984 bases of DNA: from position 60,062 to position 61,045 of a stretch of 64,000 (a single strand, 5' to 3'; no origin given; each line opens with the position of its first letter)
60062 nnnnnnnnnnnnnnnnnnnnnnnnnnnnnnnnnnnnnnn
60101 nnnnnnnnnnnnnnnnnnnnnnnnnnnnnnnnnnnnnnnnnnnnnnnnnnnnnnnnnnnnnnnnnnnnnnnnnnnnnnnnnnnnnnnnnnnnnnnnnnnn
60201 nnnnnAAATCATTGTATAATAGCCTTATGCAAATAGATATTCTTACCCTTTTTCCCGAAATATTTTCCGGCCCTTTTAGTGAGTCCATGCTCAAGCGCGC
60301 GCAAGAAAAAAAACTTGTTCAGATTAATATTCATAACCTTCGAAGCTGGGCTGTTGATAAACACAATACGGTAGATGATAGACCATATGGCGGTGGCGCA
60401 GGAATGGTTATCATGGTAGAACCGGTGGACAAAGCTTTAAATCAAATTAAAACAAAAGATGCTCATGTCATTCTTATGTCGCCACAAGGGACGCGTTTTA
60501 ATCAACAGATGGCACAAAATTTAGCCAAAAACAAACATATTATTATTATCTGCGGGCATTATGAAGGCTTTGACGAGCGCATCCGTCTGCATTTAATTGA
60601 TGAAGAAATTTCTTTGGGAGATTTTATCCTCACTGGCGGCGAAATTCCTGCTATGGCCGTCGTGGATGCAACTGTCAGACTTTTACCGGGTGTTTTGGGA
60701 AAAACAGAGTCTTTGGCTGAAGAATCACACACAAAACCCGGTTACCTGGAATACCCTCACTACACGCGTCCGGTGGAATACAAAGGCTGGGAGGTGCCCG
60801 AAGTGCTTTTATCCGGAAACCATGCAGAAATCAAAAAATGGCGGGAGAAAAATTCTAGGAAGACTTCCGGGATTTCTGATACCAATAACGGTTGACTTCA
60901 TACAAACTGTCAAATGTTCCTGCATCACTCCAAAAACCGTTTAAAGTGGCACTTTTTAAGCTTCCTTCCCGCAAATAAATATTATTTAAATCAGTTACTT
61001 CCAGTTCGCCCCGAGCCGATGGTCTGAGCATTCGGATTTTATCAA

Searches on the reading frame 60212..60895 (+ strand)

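Call 9: search_protein_families(library=pfam, proteins=[window:60212-60895:+], max_evalue=0.01)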
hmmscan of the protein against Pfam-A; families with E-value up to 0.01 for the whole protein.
window:60212-60895:+ (227 aa): 1 family
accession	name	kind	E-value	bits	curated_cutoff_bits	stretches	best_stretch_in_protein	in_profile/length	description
PF01746.26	tRNA_m1G_MT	-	5.8e-66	222.4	27.3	1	28-217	2-188/195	tRNA (Guanine-1)-methyltransferase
